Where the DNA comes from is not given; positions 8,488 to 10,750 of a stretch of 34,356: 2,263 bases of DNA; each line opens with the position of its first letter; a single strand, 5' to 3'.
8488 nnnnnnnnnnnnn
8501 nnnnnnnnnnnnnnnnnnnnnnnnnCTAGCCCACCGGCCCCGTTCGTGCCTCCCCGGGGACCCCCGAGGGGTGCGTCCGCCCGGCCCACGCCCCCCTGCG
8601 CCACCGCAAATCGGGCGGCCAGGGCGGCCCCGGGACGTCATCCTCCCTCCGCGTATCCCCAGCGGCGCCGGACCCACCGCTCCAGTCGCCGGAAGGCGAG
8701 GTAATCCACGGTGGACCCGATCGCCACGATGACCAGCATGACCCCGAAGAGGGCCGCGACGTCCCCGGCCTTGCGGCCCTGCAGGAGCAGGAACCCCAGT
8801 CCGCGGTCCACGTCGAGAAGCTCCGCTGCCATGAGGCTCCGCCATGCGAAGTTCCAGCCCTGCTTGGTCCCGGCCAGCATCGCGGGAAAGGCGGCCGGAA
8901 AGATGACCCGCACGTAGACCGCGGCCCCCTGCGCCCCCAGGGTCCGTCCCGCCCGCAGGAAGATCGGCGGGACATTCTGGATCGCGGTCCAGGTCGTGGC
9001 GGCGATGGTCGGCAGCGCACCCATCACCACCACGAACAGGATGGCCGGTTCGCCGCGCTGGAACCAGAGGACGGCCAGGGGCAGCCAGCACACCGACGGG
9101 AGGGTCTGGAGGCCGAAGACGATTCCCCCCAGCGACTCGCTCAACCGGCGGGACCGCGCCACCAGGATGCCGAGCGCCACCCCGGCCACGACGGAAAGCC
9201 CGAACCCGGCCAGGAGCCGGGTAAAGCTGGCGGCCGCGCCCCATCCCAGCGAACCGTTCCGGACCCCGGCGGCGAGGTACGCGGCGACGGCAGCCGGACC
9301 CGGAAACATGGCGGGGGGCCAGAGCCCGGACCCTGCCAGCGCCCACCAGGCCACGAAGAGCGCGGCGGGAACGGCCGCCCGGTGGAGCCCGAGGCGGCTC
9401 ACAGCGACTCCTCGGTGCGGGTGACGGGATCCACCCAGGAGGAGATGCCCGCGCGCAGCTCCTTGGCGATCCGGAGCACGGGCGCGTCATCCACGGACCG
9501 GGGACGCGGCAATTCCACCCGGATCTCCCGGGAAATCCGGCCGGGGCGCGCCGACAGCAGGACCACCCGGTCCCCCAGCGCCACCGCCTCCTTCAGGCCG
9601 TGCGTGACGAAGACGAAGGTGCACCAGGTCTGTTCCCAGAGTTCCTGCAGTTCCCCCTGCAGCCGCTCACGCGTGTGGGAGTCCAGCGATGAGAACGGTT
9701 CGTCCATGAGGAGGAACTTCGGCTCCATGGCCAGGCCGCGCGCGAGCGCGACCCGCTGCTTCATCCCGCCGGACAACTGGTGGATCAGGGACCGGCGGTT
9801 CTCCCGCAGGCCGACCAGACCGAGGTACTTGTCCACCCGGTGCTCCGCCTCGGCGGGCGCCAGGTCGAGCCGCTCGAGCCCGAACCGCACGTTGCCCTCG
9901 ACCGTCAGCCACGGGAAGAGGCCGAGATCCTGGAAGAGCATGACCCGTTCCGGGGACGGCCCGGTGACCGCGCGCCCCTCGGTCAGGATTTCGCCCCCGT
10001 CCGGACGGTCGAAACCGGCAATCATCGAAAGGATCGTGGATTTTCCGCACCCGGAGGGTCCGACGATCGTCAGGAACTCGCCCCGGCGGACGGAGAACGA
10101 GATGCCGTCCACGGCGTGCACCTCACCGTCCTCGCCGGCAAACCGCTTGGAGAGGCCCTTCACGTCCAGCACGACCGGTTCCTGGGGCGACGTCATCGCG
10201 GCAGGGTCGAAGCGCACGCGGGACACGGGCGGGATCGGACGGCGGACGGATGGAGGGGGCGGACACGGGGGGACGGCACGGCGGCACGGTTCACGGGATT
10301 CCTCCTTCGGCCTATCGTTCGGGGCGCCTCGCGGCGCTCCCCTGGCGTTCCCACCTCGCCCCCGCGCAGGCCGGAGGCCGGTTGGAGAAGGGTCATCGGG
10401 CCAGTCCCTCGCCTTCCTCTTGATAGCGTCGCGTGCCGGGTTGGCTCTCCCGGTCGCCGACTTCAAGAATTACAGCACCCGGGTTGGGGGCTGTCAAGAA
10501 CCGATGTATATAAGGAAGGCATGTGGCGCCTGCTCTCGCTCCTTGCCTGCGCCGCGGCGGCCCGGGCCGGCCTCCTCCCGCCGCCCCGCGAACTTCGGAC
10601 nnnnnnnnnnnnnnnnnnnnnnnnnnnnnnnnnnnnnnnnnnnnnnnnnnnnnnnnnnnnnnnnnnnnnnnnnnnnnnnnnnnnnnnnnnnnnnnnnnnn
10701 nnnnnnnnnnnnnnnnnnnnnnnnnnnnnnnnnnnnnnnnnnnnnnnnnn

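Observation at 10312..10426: SAM-I (S-box) riboswitch hidden under a spurious ORF, controlling a binding-protein-less NitT/TauT ABC importer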

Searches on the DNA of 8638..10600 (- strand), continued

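Call 98: search_with_rna_model(model_id=R1, sources=[L092, L093, L094, L095, L096], max_evalue=1)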
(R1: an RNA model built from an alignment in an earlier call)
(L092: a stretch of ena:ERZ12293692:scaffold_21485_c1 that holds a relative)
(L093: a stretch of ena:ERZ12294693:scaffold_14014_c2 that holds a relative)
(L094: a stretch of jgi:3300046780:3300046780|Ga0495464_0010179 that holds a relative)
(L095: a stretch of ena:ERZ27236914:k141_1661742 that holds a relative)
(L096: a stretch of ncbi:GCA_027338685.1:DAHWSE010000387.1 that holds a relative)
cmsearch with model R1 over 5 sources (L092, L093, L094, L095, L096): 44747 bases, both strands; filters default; matches with E-value up to 1: 0.
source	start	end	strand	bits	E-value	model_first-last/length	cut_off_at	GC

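Call 99: search_with_rna_model(model_id=R2, sources=[L001, L045, L088, L089, L092, L094, L095], max_evalue=0.001, make_alignment=true)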
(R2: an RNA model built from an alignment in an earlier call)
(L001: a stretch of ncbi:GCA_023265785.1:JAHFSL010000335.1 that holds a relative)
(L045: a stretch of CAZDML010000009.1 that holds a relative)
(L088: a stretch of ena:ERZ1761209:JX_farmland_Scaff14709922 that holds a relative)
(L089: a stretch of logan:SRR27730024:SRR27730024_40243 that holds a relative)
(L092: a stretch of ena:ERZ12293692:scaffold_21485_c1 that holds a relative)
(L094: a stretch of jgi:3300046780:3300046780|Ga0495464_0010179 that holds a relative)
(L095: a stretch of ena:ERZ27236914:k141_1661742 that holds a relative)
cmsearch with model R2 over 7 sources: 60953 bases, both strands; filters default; matches with E-value up to 0.001: 7.
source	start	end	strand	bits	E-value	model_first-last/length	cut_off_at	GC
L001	624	668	+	59.7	1.8e-12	1-47/47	no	0.64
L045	2537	2600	+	59.1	2.5e-12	1-47/47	no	0.53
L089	4875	4919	+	56.4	1.2e-11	1-47/47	no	0.53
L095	849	916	+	55.1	2.5e-11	1-47/47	no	0.69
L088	5835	5914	+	53.4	6.6e-11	1-47/47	no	0.49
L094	3118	3185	+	45.3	6.7e-09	1-47/47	no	0.54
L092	4830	4917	+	39.2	2.1e-07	1-47/47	no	0.55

Alignment A10: 7 matches aligned to the model, 90 columns, each read 5' to 3' on its own strand. Consensus structure (alignment columns), stored with it:
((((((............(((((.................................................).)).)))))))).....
